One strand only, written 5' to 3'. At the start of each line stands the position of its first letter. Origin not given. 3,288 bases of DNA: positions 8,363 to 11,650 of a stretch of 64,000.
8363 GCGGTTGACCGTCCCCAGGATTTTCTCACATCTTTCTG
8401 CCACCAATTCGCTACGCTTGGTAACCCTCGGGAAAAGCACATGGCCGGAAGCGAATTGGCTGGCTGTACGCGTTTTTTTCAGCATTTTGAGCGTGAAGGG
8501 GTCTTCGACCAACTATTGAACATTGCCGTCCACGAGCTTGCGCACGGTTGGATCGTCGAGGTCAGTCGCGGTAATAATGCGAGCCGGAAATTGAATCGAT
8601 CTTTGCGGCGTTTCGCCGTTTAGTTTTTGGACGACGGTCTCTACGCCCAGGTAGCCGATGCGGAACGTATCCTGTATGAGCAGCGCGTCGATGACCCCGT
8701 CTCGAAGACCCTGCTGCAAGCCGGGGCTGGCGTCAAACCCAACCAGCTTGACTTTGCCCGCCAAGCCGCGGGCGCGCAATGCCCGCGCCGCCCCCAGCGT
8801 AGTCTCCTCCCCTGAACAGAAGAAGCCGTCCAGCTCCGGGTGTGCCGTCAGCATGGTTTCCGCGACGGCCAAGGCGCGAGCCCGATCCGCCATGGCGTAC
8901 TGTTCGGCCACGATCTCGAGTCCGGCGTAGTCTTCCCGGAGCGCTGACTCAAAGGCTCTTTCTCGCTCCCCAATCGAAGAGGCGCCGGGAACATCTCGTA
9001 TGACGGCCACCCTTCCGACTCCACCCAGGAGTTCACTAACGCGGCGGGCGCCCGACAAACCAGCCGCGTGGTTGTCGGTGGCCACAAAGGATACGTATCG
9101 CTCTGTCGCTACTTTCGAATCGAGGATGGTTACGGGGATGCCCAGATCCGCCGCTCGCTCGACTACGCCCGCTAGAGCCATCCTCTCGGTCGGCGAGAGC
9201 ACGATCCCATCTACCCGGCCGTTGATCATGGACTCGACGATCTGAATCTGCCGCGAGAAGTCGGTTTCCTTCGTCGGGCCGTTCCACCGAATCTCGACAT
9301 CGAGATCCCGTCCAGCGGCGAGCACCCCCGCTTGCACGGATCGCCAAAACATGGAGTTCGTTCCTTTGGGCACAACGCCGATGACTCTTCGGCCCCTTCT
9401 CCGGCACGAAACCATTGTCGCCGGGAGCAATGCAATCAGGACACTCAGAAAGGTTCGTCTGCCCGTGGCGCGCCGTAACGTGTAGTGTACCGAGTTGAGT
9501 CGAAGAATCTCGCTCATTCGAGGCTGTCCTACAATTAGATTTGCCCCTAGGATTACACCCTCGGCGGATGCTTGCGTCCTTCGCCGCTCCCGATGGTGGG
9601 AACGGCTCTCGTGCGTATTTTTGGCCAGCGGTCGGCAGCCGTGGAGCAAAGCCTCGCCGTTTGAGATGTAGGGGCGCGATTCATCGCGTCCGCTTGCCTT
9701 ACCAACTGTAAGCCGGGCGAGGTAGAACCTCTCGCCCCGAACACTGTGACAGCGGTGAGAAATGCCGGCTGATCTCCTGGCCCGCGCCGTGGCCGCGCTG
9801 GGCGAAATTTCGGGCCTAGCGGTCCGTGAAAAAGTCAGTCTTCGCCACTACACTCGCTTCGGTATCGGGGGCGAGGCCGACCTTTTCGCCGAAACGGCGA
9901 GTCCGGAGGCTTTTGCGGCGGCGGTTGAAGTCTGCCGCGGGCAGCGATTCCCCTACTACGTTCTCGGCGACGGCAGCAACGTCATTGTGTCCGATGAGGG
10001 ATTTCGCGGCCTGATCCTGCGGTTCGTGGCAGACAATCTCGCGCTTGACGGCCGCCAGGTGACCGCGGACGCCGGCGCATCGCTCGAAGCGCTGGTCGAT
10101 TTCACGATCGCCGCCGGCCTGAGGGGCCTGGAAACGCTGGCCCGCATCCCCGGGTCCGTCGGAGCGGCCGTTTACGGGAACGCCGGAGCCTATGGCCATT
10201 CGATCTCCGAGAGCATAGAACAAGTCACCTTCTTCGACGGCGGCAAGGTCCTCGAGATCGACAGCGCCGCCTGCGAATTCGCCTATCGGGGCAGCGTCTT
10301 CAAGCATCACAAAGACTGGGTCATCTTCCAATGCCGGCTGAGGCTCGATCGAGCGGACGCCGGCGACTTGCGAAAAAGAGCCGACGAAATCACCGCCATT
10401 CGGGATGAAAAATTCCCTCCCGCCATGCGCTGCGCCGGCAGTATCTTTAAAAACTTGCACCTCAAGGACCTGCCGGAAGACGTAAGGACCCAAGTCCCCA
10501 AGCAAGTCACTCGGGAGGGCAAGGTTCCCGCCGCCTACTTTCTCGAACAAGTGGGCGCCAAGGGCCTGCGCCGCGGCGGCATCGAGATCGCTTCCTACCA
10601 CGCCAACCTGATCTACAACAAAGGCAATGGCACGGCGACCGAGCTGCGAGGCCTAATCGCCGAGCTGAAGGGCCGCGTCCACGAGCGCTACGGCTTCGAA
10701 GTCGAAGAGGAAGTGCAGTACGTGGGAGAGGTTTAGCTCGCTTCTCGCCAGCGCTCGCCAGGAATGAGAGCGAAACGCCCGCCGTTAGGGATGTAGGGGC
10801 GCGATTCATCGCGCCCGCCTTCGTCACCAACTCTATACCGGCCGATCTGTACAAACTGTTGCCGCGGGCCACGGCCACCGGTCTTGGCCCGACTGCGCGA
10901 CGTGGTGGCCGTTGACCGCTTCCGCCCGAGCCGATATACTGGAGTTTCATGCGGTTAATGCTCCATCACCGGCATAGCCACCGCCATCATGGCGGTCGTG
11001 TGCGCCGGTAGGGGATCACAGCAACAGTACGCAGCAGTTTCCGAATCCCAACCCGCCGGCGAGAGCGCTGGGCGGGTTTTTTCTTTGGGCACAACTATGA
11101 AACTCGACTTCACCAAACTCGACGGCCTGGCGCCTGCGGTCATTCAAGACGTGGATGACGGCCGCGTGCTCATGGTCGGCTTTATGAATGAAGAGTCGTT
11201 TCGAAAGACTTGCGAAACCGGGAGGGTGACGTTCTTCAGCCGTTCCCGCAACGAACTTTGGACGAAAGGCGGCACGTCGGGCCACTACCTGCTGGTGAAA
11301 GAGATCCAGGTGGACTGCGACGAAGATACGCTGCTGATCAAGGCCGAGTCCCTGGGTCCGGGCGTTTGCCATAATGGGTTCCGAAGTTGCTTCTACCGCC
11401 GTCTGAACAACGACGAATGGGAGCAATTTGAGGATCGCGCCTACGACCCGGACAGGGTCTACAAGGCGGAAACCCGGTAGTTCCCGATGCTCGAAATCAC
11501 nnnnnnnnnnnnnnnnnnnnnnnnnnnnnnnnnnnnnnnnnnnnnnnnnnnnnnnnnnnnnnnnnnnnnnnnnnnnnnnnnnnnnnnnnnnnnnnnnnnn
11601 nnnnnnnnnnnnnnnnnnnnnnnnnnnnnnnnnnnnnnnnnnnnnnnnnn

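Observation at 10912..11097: Ribosome-coupled His attenuator with a probably leaderless leader peptide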

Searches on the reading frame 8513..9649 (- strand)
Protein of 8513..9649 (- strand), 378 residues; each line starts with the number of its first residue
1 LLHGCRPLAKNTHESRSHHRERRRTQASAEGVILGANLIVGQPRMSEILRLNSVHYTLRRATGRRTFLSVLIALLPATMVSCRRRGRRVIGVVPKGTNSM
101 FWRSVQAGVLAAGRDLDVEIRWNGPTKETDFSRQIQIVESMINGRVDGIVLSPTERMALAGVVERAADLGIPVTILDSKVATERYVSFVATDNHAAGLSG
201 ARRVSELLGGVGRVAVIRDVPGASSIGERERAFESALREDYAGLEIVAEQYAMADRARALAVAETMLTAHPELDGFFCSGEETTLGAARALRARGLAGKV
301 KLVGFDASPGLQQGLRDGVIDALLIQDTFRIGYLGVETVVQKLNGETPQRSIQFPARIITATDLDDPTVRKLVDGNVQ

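Call 7: search_protein_families(library=pfam, proteins=[window:8513-9649:-])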
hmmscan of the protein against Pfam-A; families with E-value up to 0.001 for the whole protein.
window:8513-9649:- (378 aa): 3 families
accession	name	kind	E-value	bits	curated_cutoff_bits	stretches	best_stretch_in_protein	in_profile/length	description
PF13407.12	Peripla_BP_4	-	4.8e-61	207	35.1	1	90-346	1-257/258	Periplasmic binding protein domain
PF00532.27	Peripla_BP_1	-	1.5e-11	44.8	22.2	1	89-357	3-276/281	Periplasmic binding proteins and sugar binding domain of LacI family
PF13377.12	Peripla_BP_3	-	7.3e-10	39.6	26.5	1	210-359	8-162/167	Periplasmic binding protein-like domain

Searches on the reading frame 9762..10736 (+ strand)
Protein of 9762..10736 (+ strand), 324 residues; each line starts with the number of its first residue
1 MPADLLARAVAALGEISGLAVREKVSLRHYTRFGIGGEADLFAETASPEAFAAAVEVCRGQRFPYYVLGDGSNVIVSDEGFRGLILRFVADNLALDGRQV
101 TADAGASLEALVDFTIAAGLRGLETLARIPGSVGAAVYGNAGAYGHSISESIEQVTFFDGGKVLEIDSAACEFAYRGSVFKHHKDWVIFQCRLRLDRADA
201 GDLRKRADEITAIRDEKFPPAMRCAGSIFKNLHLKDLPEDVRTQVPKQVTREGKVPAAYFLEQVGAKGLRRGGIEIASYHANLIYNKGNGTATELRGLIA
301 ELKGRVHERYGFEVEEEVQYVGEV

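Call 7: search_protein_families(library=pfam, proteins=[window:9762-10736:+])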
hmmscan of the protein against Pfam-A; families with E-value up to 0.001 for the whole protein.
window:9762-10736:+ (324 aa): 2 families
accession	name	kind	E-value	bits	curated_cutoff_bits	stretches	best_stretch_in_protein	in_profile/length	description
PF02873.21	MurB_C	-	1.5e-19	70.4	27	1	203-321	2-99/99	UDP-N-acetylenolpyruvoylglucosamine reductase, C-terminal domain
PF01565.28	FAD_binding_4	-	1.5e-16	60.7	26.4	1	40-159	2-130/139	FAD binding domain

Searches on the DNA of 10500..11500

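Call 3: search_rna_families(source=window, start=10500, end=11500, threshold=evalue, max_evalue=10, show_alignments=3)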
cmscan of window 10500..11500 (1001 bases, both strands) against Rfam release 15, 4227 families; matches with E-value up to 10: 4.
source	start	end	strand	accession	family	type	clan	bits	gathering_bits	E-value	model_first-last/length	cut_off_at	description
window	11050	11086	+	RF00489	ctRNA_p42d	Gene; antisense;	-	15.9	50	3.3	5-43/46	no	ctRNA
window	10960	11018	-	RF01014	mir-1306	Gene; miRNA;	-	15.7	70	3.2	1-72/72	no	mir-1306 microRNA precursor family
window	11058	11134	+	RF03507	mir-4429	Gene; miRNA;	-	13.7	97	9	1-73/73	no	mir-4429 microRNA precursor family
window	10797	10816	-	RF01730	Termite-leu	Cis-reg;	-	13.7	51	9.5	8-27/78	no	Termite-leu RNA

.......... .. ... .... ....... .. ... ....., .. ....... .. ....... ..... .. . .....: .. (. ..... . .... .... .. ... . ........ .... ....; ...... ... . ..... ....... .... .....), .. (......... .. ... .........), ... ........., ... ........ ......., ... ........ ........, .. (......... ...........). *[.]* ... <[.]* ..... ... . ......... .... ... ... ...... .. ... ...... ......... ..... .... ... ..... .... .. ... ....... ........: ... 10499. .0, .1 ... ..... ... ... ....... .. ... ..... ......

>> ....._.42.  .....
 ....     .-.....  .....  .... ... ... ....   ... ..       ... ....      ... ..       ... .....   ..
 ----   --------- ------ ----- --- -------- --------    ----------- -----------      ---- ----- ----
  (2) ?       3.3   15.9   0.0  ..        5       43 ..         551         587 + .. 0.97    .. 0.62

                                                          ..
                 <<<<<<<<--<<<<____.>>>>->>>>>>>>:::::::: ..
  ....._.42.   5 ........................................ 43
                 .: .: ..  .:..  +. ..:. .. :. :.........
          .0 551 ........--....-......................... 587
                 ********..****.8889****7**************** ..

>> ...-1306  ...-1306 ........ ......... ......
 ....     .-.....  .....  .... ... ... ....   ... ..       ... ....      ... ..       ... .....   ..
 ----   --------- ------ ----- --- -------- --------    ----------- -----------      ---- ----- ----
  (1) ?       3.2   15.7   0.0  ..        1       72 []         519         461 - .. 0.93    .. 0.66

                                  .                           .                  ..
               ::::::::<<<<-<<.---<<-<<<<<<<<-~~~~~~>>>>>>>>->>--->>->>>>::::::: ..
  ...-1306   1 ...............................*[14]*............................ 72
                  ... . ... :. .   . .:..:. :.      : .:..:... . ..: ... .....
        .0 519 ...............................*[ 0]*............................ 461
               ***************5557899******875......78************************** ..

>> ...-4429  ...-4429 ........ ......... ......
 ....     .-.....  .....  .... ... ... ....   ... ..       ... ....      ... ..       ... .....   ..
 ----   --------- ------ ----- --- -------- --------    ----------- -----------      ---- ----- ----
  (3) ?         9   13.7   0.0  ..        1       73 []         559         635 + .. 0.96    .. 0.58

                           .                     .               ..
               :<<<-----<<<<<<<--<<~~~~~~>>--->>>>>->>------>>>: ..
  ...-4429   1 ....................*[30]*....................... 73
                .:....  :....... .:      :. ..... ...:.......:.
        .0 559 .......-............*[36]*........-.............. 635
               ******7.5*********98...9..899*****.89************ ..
